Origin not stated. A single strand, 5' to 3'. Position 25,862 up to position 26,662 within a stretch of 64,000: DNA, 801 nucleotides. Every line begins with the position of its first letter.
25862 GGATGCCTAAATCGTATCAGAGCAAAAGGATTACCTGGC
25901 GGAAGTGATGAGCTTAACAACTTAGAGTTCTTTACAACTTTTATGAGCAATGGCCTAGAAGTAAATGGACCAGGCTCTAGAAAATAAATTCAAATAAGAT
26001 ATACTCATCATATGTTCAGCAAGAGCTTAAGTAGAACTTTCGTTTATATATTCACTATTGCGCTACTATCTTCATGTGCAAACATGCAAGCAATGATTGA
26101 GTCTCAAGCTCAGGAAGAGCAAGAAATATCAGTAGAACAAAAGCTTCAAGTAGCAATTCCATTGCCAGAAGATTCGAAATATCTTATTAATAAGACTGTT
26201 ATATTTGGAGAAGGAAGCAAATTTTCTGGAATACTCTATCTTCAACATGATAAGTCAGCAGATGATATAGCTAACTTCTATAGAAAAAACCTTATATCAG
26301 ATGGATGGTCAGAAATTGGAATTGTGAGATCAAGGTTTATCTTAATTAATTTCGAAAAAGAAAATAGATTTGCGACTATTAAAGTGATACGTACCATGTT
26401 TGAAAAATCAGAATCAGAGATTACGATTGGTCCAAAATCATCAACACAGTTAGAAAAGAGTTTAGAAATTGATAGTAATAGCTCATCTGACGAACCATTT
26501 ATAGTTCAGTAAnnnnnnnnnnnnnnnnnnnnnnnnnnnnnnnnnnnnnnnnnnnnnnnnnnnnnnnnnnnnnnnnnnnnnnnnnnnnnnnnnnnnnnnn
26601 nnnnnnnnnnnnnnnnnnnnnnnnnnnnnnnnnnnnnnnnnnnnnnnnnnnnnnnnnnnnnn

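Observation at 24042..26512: Compact soxXYZA module with monoheme SoxA, no soxB/soxCD, and a co-oriented orphan lipoprotein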

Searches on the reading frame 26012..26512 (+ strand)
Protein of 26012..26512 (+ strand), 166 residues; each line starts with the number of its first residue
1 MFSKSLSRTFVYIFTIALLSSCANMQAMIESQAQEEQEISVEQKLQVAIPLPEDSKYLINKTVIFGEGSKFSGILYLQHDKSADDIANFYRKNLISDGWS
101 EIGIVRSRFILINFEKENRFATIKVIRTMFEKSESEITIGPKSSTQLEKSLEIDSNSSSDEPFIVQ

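Call 3: search_protein_families(library=pfam, proteins=[window:26012-26512:+], max_evalue=0.01)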
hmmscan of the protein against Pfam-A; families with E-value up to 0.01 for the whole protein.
window:26012-26512:+ (166 aa): 0 families

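Call 4: search_protein_families(library=ncbifam, proteins=[window:26012-26512:+], max_evalue=0.01)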
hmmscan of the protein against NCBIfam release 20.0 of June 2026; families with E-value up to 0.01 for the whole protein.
window:26012-26512:+ (166 aa): 0 families

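Call 7: find_homologous_proteins(query=window:26012-26509:+, max_evalue=0.001)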
Query window:26012-26509:+ (166 aa): 129 proteins with E <= 0.001 among 150 candidates; the best 120 are listed.
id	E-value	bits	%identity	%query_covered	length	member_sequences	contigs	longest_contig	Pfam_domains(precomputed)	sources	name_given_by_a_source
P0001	6.4e-89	313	98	92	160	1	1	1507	-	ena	-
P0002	7.8e-89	313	87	100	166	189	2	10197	-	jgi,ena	-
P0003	6.3e-88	310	86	100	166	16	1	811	-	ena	-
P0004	9.3e-84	296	86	96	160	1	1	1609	-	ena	-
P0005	3.3e-79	282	80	97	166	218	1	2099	-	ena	-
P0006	4.4e-79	281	79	98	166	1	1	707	-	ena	-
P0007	6.0e-79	281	81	96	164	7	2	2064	PF27226.1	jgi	jgi:hypothetical protein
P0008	1.9e-78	279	88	89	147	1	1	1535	-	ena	-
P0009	2.1e-78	279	77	100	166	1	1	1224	-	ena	-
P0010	2.6e-78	279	78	97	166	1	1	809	-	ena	-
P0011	6.9e-78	277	77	98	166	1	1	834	-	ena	-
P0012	1.4e-77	276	77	98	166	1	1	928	-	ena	-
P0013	1.7e-77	276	76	100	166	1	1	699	-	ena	-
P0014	2.6e-77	275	82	94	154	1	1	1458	-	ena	-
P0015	2.6e-77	275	82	93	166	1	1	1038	-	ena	-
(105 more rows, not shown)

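Call 9: find_related_loci(query=A1, collection=genome_contigs, flank=6000)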
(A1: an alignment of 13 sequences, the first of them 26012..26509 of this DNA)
Query A1 (166 aa) in genome_contigs; peptide patterns used: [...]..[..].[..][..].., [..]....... (x = any residue, [..] = any of these).
126 stretches matched a pattern; 28 encode a relative of the query (tblastn E <= 1e-3); 28 distinct loci.
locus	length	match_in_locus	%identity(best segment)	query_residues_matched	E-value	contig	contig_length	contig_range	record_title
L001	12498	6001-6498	88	1-166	9e-99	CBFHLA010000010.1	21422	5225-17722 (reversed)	MAG: Gammaproteobacteria bacterium isolate AGTU_288_bin_29_indstr genome assembly, contig: AGTU_288_bin_29_indstr_c10, w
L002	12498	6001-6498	88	1-166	3e-98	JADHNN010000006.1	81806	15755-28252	MAG: Gammaproteobacteria bacterium isolate BS301-5m-G69 BS301-5m-C307, whole genome shotgun sequence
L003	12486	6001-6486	79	5-166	3e-86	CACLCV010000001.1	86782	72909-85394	uncultured gamma proteobacterium genome assembly, contig: AG-461-I20_NODE_1, whole genome shotgun sequence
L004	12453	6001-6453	85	16-166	2e-86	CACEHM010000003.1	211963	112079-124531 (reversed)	uncultured gamma proteobacterium genome assembly, contig: AG-390-N19_NODE_3, whole genome shotgun sequence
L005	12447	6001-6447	85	18-166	8e-86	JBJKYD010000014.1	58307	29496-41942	MAG: Gammaproteobacteria bacterium isolate LRMED-302 Gammaproteobacteria-LRMED-302-C14, whole genome shotgun sequence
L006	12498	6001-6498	75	1-166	4e-84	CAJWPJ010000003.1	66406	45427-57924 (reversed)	MAG TPA_asm: uncultured Gammaproteobacteria bacterium isolate ERR599066_bin.47_MetaBAT_v2.12.1_MAG genome assembly, cont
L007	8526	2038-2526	76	4-166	4e-84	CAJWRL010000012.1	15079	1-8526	MAG TPA_asm: uncultured Gammaproteobacteria bacterium isolate ERR599100_bin.133_MetaBAT_v2.12.1_MAG genome assembly, con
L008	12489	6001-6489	76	4-166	5e-84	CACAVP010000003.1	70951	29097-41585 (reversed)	uncultured gamma proteobacterium genome assembly, contig: AG-349-E17_NODE_3, whole genome shotgun sequence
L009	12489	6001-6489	76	4-166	5e-84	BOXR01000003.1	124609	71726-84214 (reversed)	MAG: Ectothiorhodospiraceae bacterium CM1_5m.P53 DNA, sequence3, whole genome shotgun sequence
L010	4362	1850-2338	75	4-166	9e-84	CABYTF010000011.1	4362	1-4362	MAG: uncultured gamma proteobacterium genome assembly, contig: AG-894-P10_NODE_11, whole genome shotgun sequence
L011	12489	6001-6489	75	4-166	3e-77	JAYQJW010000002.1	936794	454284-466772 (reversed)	MAG: Gammaproteobacteria bacterium isolate SD4487_NP_maxbin_bins.tsv.155 contig_20598_pilon, whole genome shotgun sequen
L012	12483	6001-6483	75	2-166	2e-76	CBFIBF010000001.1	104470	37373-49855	MAG: Gammaproteobacteria bacterium isolate Co_bin_463_strict genome assembly, contig: Co_bin_463_strict_c1, whole genome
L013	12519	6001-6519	51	1-166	5e-57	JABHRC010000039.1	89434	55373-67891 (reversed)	MAG: Gammaproteobacteria bacterium isolate SI039_bin120 k141_899971, whole genome shotgun sequence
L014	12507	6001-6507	53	4-166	6e-57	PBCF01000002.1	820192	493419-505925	MAG: Gammaproteobacteria bacterium isolate SP4045 67908, whole genome shotgun sequence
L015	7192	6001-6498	54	8-166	8e-57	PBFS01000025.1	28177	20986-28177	MAG: Gammaproteobacteria bacterium isolate SP3089 MHASMcontig_1165221, whole genome shotgun sequence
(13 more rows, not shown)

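Call 12: search_solved_structures(query=A1, max_evalue=10)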
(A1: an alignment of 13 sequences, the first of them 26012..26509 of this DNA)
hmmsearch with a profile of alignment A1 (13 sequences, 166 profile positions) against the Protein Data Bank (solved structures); distinct sequences matched with E-value up to 10: 1.
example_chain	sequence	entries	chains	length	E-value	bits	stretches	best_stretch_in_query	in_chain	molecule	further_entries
1u0l_A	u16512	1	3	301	0.16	14.6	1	40-79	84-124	Probable GTPase engC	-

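Call 19: predict_structure(alignment_id=A2)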
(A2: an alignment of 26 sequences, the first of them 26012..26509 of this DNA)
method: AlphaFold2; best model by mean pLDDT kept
length: 166 residues; sequences in the alignment: 26
mean_pLDDT: 70.0   pTM: 0.56
mean pLDDT of the five models: 70.0, 53.8, 49.7, 47.9, 47.2
residues with pLDDT >= 90: 42; 70-90: 49; 50-70: 30; < 50: 45
segments of 3 or more residues with pLDDT < 50: 23-40, 145-166
pLDDT, mean of each block of 10 residues (from residue 1): 58 58 43 39 58 85 76 86 92 94 91 90 87 86 55 40 41
secondary structure, 60 per line:
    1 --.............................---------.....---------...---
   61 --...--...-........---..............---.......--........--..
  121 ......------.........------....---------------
elements in order: H3-31 H41-45 E55-57 E63-65 E72-79 H83-96 E100-106 E109-116 E119-126 E133-141 H148-151

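Call 22: search_protein_representatives(alignment_id=A2)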
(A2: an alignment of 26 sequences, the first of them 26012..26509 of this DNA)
Query: 26 sequences, 166 profile positions. Proteins with E-value up to 0.001 (for the whole library): 386; up to 1e-10: 48; up to 1e-30: 8. The best 150 are listed.
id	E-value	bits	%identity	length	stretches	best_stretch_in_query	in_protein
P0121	5.7e-67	240.6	-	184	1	5-166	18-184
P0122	4.1e-55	202.0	-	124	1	45-166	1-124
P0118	5.7e-54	198.3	-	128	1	31-126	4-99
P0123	3.8e-44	166.3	-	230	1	6-124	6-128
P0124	7.7e-42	158.8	-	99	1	1-97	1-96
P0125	4.1e-37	143.5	-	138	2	10-83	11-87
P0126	1.6e-34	135.0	-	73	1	94-166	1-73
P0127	2.9e-33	130.9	-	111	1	82-166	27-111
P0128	1.7e-30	122.0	-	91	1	1-76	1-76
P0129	6.6e-30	120.0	-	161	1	6-103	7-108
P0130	9.9e-28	112.9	-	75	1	1-75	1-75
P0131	3.6e-19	85.1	-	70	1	25-92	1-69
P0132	2.6e-18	82.3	-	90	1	1-59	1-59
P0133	8.5e-18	80.6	-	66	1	109-166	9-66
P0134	2.5e-17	79.1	-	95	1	1-59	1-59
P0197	2.7e-09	53.0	-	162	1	6-143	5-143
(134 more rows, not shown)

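Call 24: fold_search(model_id=the predicted structure, library=pdb)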
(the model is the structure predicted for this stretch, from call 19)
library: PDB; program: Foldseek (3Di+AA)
matches with E <= 10: 1077; with E <= 0.001: 0
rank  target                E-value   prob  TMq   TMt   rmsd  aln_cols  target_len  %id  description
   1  6e8a_B                6.7e-03  1.00  0.40  0.45   7.2       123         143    9  Crystal structure of DcrB from Salmonella enterica at 1.92 Angstroms resolution (released 2018-10-31)
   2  6e8a_A                8.9e-03  1.00  0.38  0.42   5.3       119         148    8  Crystal structure of DcrB from Salmonella enterica at 1.92 Angstroms resolution (released 2018-10-31)
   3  6xrf_H                1.1e-02  0.99  0.34  0.39   7.2       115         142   10  EagT6 Tse6 NT complex (released 2020-12-30)
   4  6xrf_G                1.2e-02  0.99  0.37  0.42   8.4       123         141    9  EagT6 Tse6 NT complex (released 2020-12-30)
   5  2zfd_B                1.5e-02  1.00  0.36  0.50   7.3        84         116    7  The crystal structure of plant specific calcium binding protein AtCBL2 in complex with the regulatory domain of AtCIPK (released 2008-02-19)
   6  4ol4                  1.9e-02  0.99  0.36  0.34   8.8       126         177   10  Crystal structure of secreted proline rich antigen MTC28 (Rv0040c) from Mycobacterium tuberculosis (released 2015-01-28)
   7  6e5d                  2.2e-02  0.85  0.29  0.28   9.7       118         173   11  Crystal structure of LpqN involved in cell envelope biogenesis of Mycobacterium tuberculosis (released 2019-07-24)
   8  6xrf_A                2.6e-02  0.99  0.39  0.45   8.0       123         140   10  EagT6 Tse6 NT complex (released 2020-12-30)
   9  1tu1_A                4.2e-02  0.97  0.33  0.37   5.6       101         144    9  Crystal Structure of Protein of Unknown Function PA94 from Pseudomonas aeruginosa, Putative Regulator (released 2004-08-03)
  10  2xb3                  5.3e-02  0.97  0.34  0.36   5.8       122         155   10  The Structure of Cyanobacterial PsbP (released 2010-08-25)
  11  6td9_B                6.2e-02  1.00  0.47  0.32   8.3       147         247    7  X-ray structure of mature PA1624 from Pseudomonas aeruginosa PAO1 (released 2019-12-04)
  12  6td9_A                7.0e-02  1.00  0.48  0.33   3.2       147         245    6  X-ray structure of mature PA1624 from Pseudomonas aeruginosa PAO1 (released 2019-12-04)
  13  3esi_A                8.3e-02  0.60  0.25  0.31   7.7       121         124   12  Crystal structure of an uncharacterized protein from Erwinia carotovora subsp. atroseptica. Northeast Structural Genom (released 2008-10-21)
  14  3jcu_P                9.2e-02  0.97  0.33  0.32   4.5       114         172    9  Cryo-EM structure of spinach PSII-LHCII supercomplex at 3.2 Angstrom resolution (released 2016-05-25)
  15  5yfg_MODEL_1_A        9.8e-02  0.72  0.32  0.29   9.9       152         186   10  SOLUTION STRUCTURE OF HUMAN MOG1 (released 2017-11-01)
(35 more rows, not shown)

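Call 25: search_protein_families(library=pfam, alignment_id=A3, max_evalue=0.01)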
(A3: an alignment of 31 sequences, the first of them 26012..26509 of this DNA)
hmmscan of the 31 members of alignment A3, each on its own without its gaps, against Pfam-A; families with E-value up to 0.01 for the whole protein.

A. member 1, window:26012-26509:+ (166 aa): 0 families

B. families by the number of members that match (of 31 scanned): 1 family
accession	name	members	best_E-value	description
PF15872.10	SRTM1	1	0.0089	Serine-rich and transmembrane domain-containing protein 1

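Call 27: find_homologous_proteins(query=A3, max_evalue=0.001)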
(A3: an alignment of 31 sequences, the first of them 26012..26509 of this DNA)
Query A3 (31 sequences) (166 aa, profile of the alignment): 413 proteins with E <= 0.001 among 2693 candidates; the best 120 are listed.
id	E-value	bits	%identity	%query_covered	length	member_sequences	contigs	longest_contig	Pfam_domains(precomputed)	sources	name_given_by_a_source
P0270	2.7e-46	175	32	58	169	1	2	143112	-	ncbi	ncbi:MAG: hypothetical protein AB7M05_19360 [Alphaproteobacteria bacterium]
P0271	3.7e-46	174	32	58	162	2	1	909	-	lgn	-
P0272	3.9e-46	174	22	88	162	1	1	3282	PF27226.1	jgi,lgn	jgi:hypothetical protein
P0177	5.2e-46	174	26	80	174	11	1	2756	-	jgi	-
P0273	5.3e-46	174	30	58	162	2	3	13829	-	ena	-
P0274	2.4e-45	172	32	58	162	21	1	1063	-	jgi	jgi:hypothetical protein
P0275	3.3e-45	171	25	79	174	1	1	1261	-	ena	-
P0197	3.5e-45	171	23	84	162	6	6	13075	PF27226.1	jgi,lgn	jgi:hypothetical protein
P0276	2.9e-44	168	27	89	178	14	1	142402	-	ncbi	-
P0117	5.2e-44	167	53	95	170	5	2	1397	-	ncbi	-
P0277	5.9e-44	167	24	58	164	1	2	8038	-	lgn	-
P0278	1.2e-43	166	23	78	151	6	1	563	-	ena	-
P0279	1.5e-43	166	26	77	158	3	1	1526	PF27226.1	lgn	-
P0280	2.6e-43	165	23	84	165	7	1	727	-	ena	-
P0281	3.0e-43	165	26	58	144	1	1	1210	PF27226.1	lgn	-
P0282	3.4e-43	165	24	81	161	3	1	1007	PF27226.1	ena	-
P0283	4.4e-43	164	24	75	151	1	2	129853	PF27226.1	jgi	jgi:hypothetical protein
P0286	5.6e-43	164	31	58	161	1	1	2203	PF27226.1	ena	-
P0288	7.1e-43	164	26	83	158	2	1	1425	PF27226.1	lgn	-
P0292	1.2e-42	163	24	93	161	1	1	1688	PF27226.1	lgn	-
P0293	1.3e-42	163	26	64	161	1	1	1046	PF27226.1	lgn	-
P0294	1.5e-42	163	28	81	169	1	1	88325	PF27226.1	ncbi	ncbi:MAG: hypothetical protein H7840_01015 [Alphaproteobacteria bacterium]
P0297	2.4e-42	162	24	64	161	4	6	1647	PF27226.1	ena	-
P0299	2.6e-42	162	24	84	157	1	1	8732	PF27226.1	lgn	-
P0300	2.7e-42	162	27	64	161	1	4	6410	PF27226.1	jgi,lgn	jgi:hypothetical protein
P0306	6.3e-42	161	27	58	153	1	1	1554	PF27226.1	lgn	-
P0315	1.4e-41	160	19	74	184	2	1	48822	-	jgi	jgi:hypothetical protein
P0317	1.6e-41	159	20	98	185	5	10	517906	-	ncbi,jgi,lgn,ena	-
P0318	1.7e-41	159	24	81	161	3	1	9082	PF27226.1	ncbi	ncbi:MAG: hypothetical protein AB7P12_05780 [Alphaproteobacteria bacterium]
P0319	1.9e-41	159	24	74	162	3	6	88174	-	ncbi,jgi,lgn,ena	-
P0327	7.9e-41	157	19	87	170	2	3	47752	-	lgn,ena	-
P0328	8.3e-41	157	24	57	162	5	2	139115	-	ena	-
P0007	9.3e-41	157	81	96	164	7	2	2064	PF27226.1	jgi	jgi:hypothetical protein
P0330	1.1e-40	157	18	83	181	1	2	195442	-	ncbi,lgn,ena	-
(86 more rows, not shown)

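Call 28: find_encoding_contigs(protein=P0270, flank=6000, max_places=2)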
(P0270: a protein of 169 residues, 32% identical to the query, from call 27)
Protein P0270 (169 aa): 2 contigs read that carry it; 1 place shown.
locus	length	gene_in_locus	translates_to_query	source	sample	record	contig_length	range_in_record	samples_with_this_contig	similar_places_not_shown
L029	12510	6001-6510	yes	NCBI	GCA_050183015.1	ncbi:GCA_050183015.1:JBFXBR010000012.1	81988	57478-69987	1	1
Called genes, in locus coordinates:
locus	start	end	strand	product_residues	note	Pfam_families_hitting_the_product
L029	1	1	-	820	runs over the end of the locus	PF00999:Na_H_Exchanger, PF00027:cNMP_binding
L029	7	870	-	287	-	PF04794:YdjC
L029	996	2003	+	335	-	PF13641:Glyco_tranf_2_3 (weak), PF00535:Glycos_transf_2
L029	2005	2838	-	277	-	PF13489:Methyltransf_23, PF08241:Methyltransf_11, PF08242:Methyltransf_12, PF13649:Methyltransf_25, PF13847:Methyltransf_31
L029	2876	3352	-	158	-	PF12973:Cupin_7, PF07883:Cupin_2 (weak)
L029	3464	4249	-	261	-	PF05257:CHAP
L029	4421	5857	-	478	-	PF00171:Aldedh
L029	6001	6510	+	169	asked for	-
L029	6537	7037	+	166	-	PF01613:Flavin_Reduct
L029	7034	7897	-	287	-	PF02826:2-Hacid_dh_C (weak), PF03446:NAD_binding_2, PF03807:F420_oxidored (weak), PF14833:NAD_binding_11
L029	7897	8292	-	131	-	PF02627:CMD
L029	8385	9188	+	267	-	PF00753:Lactamase_B, PF23023:Anti-Pycsar_Apyc1 (weak), PF12706:Lactamase_B_2 (weak)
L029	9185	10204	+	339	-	PF00296:Bac_luciferase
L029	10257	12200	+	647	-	PF00724:Oxidored_FMN, PF00070:Pyr_redox (faint), PF03486:HI0933_like (weak), PF07992:Pyr_redox_2, PF12831:FAD_oxidored (weak), PF13450:NAD_binding_8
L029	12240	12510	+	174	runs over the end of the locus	PF01583:APS_kinase, PF13238:AAA_18 (weak), PF13671:AAA_33 (weak)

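Call 29: find_encoding_contigs(protein=P0317, flank=6000, max_places=2)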
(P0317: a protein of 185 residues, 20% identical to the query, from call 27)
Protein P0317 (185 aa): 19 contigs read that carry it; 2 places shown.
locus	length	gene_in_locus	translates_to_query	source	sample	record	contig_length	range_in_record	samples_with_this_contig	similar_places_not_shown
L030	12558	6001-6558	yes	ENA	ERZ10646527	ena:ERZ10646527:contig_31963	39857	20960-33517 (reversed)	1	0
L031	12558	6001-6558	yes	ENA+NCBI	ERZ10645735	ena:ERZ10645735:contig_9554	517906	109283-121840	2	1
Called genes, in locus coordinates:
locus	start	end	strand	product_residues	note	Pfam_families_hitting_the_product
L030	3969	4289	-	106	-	-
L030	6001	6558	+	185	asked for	-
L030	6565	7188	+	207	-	PF01545:Cation_efflux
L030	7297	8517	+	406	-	-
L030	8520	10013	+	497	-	PF01869:BcrAD_BadFG (weak), PF06277:EutA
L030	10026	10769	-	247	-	PF00106:adh_short, PF08659:KR, PF13561:adh_short_C2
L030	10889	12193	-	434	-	-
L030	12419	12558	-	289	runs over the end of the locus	PF00903:Glyoxalase (faint)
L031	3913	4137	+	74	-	-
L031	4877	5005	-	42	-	-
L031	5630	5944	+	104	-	-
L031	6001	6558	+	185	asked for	-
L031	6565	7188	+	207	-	PF01545:Cation_efflux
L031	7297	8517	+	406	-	-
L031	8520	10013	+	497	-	PF01869:BcrAD_BadFG (weak), PF06277:EutA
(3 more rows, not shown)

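Call 30: find_encoding_contigs(protein=P0283, flank=6000, max_places=2)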
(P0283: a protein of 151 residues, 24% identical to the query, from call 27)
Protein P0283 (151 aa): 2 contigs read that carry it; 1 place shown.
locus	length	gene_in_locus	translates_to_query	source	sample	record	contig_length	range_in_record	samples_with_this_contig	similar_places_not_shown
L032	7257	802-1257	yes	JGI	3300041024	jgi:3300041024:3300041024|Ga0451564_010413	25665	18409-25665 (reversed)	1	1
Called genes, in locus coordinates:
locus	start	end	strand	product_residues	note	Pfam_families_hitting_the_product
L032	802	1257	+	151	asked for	PF27226:AF_1845 (weak)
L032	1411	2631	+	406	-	PF12832:MFS_1_like (weak), PF07690:MFS_1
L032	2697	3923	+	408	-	PF07690:MFS_1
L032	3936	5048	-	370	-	PF02423:OCD_Mu_crystall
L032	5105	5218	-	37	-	-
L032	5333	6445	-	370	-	PF02423:OCD_Mu_crystall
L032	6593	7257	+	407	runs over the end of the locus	PF05426:Alginate_lyase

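Call 31: find_encoding_contigs(protein=P0276, flank=6000, max_places=1)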
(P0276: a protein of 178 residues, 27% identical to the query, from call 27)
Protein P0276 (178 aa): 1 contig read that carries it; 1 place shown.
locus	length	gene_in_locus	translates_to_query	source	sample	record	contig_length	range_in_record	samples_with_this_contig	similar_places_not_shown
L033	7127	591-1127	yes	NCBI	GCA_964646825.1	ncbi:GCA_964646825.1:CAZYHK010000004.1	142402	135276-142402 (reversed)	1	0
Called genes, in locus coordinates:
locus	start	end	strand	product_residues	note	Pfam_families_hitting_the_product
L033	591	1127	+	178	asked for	-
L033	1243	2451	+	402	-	-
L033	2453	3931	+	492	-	PF01869:BcrAD_BadFG (weak), PF06277:EutA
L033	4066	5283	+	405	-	PF07883:Cupin_2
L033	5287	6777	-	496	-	PF00171:Aldedh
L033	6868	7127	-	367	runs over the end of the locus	PF01717:Meth_synt_2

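Call 32: find_encoding_contigs(protein=P0330, flank=6000, max_places=1)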
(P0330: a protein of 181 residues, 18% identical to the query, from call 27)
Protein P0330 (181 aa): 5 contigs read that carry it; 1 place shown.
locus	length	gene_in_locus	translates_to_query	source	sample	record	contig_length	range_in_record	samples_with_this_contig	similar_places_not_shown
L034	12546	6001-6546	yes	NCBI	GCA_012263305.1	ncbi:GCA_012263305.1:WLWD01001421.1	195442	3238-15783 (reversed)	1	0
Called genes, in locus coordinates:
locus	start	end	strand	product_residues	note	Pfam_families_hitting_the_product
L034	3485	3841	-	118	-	-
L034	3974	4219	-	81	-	-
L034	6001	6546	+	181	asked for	-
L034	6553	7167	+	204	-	PF01545:Cation_efflux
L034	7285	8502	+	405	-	-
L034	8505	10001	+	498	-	PF01869:BcrAD_BadFG (weak), PF06277:EutA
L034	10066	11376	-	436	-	-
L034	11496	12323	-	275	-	PF00903:Glyoxalase (faint)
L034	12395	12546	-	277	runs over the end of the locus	PF00903:Glyoxalase (faint)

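Call 33: find_encoding_contigs(protein=P0328, flank=6000, max_places=1)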
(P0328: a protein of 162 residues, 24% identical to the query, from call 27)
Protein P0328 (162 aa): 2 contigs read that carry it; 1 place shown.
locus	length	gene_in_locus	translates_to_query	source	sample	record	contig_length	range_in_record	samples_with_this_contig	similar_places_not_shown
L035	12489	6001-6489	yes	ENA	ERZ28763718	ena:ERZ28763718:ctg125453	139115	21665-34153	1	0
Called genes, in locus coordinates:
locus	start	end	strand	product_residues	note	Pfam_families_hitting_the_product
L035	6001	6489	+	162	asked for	-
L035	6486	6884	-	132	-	PF11533:AtzH-like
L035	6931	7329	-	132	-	PF00903:Glyoxalase, PF12681:Glyoxalase_2 (weak), PF22677:Ble-like_N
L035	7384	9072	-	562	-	PF02129:Peptidase_S15, PF08530:PepX_C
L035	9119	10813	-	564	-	PF02129:Peptidase_S15, PF08530:PepX_C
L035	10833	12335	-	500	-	PF00171:Aldedh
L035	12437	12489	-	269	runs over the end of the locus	PF00378:ECH_1, PF16113:ECH_2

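Call 54: search_protein_families(library=ncbifam, alignment_id=A3, max_evalue=0.01)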
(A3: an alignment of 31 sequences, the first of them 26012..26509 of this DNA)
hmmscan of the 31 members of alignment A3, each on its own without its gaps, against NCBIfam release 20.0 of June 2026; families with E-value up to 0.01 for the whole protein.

A. member 1, window:26012-26509:+ (166 aa): 0 families

B. families by the number of members that match (of 31 scanned): 1 family
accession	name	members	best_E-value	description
NF058647.1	lipo_LytA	1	0.001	acidic lipoprotein LytA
